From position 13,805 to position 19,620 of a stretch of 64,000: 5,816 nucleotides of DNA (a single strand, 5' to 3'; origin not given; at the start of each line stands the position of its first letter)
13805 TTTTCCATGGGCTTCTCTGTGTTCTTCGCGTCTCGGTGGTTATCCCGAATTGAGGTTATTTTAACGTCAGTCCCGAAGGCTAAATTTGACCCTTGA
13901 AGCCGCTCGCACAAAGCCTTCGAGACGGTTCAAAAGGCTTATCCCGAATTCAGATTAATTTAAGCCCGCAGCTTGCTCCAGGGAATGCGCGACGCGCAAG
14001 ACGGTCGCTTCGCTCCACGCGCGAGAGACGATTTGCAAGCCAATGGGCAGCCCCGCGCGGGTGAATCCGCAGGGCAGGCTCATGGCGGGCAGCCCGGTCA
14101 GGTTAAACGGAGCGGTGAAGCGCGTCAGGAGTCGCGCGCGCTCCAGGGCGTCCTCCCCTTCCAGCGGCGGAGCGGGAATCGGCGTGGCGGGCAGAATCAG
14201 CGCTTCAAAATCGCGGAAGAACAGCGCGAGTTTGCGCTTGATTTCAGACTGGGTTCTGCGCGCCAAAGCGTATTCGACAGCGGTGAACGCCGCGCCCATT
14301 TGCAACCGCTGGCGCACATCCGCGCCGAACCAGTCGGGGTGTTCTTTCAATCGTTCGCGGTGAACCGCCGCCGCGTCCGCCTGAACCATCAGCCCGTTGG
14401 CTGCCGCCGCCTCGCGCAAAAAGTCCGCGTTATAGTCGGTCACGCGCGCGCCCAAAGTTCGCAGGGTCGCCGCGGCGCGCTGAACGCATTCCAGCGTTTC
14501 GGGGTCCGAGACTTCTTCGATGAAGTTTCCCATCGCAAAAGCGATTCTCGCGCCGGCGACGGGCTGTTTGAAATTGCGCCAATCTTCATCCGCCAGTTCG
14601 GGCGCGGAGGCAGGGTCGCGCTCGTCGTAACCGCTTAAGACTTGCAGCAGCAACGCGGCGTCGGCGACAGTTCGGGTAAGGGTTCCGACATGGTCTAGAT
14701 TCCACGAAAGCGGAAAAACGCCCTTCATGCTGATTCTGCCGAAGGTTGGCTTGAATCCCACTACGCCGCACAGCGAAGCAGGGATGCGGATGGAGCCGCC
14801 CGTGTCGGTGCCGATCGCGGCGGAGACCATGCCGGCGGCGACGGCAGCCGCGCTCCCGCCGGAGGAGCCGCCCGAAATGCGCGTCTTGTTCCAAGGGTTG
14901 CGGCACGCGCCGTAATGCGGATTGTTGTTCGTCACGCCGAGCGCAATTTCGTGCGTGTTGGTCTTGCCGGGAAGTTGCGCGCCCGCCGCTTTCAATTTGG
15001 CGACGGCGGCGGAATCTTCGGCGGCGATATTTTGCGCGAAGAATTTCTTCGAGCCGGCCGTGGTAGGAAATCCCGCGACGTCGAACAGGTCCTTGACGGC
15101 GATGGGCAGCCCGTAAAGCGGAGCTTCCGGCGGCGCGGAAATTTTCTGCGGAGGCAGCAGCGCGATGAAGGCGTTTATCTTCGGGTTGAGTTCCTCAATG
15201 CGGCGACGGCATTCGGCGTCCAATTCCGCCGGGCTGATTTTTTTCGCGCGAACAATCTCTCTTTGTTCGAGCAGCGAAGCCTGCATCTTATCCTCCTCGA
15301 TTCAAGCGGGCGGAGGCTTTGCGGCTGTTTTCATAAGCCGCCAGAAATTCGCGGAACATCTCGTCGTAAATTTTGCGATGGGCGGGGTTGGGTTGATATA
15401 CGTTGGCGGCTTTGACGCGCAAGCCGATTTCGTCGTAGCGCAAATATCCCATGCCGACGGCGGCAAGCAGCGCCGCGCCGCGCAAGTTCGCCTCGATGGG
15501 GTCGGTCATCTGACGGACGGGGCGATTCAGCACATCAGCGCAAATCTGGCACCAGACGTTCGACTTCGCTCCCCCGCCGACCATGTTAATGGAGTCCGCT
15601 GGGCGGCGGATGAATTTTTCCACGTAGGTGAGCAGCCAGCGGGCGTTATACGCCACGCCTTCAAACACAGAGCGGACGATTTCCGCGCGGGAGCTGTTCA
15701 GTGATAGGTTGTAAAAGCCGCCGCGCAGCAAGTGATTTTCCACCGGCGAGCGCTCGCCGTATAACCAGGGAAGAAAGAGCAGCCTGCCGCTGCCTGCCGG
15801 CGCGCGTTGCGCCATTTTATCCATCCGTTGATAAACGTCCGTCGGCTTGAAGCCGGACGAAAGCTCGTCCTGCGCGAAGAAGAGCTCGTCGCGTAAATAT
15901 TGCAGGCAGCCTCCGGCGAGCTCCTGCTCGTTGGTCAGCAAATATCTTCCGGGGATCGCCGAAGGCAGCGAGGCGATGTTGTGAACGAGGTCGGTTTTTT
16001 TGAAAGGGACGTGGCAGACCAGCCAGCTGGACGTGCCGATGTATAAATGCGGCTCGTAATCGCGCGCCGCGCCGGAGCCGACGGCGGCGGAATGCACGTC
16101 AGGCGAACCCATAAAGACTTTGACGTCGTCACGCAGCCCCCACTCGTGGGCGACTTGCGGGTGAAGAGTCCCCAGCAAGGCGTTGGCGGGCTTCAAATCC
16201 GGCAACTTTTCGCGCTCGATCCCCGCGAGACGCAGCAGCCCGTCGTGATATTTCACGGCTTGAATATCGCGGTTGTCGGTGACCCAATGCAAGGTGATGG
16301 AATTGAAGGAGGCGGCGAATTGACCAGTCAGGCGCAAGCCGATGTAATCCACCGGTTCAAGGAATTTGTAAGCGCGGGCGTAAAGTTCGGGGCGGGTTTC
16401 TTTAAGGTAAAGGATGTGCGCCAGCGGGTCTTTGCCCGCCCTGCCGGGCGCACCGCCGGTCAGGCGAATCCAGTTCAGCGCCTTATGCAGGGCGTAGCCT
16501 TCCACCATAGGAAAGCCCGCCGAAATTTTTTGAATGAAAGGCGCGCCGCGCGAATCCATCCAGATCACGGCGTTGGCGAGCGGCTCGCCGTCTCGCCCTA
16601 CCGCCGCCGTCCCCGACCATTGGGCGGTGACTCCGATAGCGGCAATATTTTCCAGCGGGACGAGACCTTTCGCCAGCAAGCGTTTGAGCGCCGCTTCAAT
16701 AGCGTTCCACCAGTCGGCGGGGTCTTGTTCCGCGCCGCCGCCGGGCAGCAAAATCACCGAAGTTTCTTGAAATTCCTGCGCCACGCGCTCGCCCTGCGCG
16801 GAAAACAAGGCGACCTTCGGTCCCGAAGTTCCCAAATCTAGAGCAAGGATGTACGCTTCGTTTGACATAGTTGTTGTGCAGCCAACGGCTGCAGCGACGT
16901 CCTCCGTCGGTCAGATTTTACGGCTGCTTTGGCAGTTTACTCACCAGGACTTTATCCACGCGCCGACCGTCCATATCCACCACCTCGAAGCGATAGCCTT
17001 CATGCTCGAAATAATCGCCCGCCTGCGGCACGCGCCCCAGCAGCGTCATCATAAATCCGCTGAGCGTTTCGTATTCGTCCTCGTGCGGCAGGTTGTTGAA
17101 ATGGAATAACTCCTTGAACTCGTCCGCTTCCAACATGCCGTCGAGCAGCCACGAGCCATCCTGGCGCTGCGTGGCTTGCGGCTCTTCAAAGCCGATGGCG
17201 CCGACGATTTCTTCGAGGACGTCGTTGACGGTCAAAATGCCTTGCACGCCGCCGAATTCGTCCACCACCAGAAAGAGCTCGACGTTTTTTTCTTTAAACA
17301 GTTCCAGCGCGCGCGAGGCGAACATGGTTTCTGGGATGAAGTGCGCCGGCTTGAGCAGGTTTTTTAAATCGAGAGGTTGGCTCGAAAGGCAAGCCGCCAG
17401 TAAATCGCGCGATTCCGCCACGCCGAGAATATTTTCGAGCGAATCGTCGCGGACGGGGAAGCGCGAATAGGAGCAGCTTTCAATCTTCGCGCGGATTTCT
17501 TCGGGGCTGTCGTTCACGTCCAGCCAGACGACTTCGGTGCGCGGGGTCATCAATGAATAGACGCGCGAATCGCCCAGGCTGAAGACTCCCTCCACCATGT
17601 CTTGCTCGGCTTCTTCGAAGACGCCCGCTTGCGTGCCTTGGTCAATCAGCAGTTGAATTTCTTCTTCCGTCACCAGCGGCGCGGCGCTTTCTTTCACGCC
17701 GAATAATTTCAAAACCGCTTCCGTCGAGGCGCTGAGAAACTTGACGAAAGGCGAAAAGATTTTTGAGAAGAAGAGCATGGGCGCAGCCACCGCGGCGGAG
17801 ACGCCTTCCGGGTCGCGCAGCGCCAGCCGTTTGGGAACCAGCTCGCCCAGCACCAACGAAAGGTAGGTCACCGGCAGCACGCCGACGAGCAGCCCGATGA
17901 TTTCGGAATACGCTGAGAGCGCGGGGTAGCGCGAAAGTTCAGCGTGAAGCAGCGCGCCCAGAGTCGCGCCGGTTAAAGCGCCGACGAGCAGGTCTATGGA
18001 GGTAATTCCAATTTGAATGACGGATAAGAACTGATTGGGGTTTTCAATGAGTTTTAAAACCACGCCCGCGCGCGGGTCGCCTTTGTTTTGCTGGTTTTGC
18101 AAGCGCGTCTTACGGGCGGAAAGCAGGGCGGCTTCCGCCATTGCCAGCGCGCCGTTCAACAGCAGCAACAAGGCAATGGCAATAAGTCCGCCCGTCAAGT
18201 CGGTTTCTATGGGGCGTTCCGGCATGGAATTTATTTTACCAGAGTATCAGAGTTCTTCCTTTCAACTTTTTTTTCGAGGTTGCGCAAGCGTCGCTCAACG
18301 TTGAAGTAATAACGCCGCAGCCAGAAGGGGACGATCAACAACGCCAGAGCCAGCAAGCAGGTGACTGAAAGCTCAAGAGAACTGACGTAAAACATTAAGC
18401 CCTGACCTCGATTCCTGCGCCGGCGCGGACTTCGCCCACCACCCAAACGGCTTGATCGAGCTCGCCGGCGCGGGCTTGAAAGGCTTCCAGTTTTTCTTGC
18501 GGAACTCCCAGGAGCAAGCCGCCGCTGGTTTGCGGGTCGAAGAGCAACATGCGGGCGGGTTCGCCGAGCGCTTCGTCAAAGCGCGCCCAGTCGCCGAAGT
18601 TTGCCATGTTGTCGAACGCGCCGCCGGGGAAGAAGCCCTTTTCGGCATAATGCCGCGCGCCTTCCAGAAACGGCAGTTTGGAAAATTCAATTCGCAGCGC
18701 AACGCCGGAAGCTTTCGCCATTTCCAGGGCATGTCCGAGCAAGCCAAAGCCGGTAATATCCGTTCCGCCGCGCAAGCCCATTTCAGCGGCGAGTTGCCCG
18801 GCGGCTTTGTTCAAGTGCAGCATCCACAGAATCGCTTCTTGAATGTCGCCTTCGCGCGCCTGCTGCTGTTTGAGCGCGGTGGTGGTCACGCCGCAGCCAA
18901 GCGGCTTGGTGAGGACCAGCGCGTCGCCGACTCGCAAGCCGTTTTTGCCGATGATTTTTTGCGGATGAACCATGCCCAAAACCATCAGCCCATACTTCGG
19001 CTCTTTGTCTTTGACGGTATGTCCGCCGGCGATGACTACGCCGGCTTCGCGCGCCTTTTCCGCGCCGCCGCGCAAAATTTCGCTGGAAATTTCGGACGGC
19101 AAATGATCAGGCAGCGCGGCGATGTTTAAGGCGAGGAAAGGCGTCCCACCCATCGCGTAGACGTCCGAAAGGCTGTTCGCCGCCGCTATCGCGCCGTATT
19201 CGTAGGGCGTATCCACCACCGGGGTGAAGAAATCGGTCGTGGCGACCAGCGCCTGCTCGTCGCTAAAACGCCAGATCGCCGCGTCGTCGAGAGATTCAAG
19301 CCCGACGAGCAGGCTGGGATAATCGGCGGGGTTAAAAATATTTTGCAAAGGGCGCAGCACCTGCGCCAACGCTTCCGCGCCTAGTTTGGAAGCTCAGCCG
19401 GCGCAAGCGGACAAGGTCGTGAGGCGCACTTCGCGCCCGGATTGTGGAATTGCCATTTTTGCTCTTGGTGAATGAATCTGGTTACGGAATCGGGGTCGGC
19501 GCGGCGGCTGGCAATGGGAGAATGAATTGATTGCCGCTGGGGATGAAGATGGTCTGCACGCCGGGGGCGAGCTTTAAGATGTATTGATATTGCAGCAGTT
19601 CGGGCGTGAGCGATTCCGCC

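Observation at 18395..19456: selD is itself a selenoprotein: in-frame UGA in the catalytic loop, mis-truncated by ORF calling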

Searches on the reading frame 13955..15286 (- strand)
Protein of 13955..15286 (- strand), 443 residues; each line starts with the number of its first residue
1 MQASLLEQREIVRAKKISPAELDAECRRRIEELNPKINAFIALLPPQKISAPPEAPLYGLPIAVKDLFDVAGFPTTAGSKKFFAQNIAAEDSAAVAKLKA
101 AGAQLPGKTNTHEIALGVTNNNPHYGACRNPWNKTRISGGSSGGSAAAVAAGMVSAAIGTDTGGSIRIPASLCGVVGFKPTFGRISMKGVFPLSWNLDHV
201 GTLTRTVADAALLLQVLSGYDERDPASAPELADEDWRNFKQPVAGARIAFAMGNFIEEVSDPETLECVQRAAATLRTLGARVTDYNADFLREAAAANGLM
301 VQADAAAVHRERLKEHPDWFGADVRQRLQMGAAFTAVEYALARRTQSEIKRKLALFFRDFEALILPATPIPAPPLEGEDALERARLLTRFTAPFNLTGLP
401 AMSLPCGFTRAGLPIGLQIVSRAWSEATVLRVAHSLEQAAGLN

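Call 25: search_protein_families(library=ncbifam, proteins=[window:13955-15286:-], max_evalue=0.00001)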
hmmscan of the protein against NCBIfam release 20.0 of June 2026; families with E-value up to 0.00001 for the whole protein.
window:13955-15286:- (443 aa): 26 families (the best 25 are shown)
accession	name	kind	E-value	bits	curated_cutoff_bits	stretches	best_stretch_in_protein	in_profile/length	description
NF006631.0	PRK09201.1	equivalog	3.7e-101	339.1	461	1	7-439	11-454/466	AtzE family amidohydrolase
NF004815.0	PRK06169.1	equivalog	4.1e-101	338.9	506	1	10-440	17-459/471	amidase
TIGR02715.1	amido_AtzE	subfamily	5.4e-97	325.6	425.75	1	11-439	8-447/452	AtzE family amidohydrolase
TIGR00132.1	gatA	equivalog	1.3e-88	297.9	481.1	1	9-439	2-463/466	Asp-tRNA(Asn)/Glu-tRNA(Gln) amidotransferase subunit GatA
NF005460.0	PRK07056.1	subfamily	8.7e-86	288.6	447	1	54-439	71-452/457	amidase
NF005688.0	PRK07488.1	equivalog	2.1e-82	277.5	532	1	6-439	14-465/474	indoleacetamide hydrolase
NF006043.0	PRK08186.1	subfamily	2.5e-81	273.9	487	1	7-441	11-449/600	allophanate hydrolase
NF005565.0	PRK07235.1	subfamily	1.4e-80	271.4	545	2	34-289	65-320/506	amidase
NF006169.0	PRK08310.1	equivalog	3.2e-79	267.2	391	1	37-439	7-393/395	amidase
NF004717.0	PRK06061.1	equivalog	2.7e-78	263.8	498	1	5-440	19-467/483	amidase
NF005450.0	PRK07042.1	equivalog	3.5e-77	259.8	458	1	11-440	15-452/464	amidase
NF004766.0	PRK06102.1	equivalog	1.7e-76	258.2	559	1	54-438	69-449/455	amidase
TIGR02713.1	allophanate_hyd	equivalog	2.2e-76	257.6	511.05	1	49-440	25-413/563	allophanate hydrolase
NF005686.0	PRK07486.1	subfamily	7.9e-73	245.8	465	1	9-440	20-473/486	amidase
NF005687.0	PRK07487.1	subfamily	1.9e-71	241.2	428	1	7-441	12-457/468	amidase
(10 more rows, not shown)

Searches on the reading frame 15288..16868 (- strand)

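Call 25: search_protein_families(library=ncbifam, proteins=[window:15288-16868:-], max_evalue=0.00001)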
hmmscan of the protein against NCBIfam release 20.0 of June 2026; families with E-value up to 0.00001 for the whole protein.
window:15288-16868:- (526 aa): 12 families
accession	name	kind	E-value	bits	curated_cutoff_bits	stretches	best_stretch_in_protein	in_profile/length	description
TIGR01312.1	XylB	equivalog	4.8e-72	243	380.25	1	9-512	2-480/481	xylulokinase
TIGR01314.1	gntK_FGGY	equivalog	2.7e-53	181.3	648.55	1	6-509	1-487/505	gluconokinase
NF011601.0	PRK15027.1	equivalog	5.8e-45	153.6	912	1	8-472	3-435/484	xylulokinase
NF008187.0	PRK10939.1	equivalog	1.1e-42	146.4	528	1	4-517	3-505/521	autoinducer-2 kinase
NF003154.0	PRK04123.1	equivalog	4.9e-40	137.8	428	1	149-517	161-539/554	ribulokinase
TIGR01311.1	glycerol_kin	equivalog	3.1e-36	124.7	590.35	2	201-496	190-475/496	glycerol kinase GlpK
TIGR02628.1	fuculo_kin_coli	equivalog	3.5e-35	121.8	470.9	1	70-476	66-445/465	L-fuculokinase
NF000756.0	PRK00047.1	subfamily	1.8e-33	115.6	498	2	201-499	194-479/502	glycerol kinase GlpK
TIGR01234.1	L-ribulokinase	equivalog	7.3e-30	104.2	583.25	1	31-509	39-524/536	ribulokinase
TIGR01315.1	5C_CHO_kinase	subfamily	3e-24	85.6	408.7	1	8-516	3-538/541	FGGY family pentulose kinase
TIGR02627.1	rhamnulo_kin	equivalog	3.6e-13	48.9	527.95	0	76-283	69-257/454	rhamnulokinase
NF007925.0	PRK10640.1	equivalog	3.4e-11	42.2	639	0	391-465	361-433/489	rhamnulokinase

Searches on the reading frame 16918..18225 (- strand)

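Call 25: search_protein_families(library=ncbifam, proteins=[window:16918-18225:-], max_evalue=0.00001)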
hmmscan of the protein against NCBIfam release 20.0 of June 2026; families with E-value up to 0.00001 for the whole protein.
window:16918-18225:- (435 aa): 4 families
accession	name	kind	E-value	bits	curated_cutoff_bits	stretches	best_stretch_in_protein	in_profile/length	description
NF052568.1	PolamExpPaeASal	equivalog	4.4e-101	338.8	500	1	14-430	5-424/424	polyamine export protein PaeA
TIGR03520.1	GldE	subfamily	6.3e-60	203.4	376.05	1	18-429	2-406/408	gliding motility-associated protein GldE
NF008604.1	PRK11573.1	equivalog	4.4e-43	147.7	475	1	11-431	6-419/428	hypothetical protein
NF011675.0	PRK15094.1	equivalog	7.7e-37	127.2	379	1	188-428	35-279/292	CNNM family magnesium/cobalt transport protein CorC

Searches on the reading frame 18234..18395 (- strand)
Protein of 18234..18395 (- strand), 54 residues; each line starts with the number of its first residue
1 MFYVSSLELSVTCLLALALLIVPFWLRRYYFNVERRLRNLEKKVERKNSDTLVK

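Call 69: search_protein_families(library=pfam, proteins=[window:18234-18395:-], max_evalue=1)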
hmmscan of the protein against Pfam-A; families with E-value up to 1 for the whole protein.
seq(54 aa): 1 family
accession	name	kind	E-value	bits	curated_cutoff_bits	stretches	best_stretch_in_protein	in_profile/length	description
PF06667.17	PspB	-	0.076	13.5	25.6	1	11-44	6-39/73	Phage shock protein B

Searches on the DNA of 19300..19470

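Call 46: search_rna_families(source=window, start=19300, end=19470, threshold=evalue, max_evalue=10)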
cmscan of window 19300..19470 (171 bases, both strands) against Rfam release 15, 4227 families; matches with E-value up to 10: 1.
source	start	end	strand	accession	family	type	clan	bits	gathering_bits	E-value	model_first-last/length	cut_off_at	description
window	19324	19369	+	RF01630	ceN40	Gene; snRNA; snoRNA; CD-box;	-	13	35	0.82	1-123/123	no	Nematode snoRNA ceN40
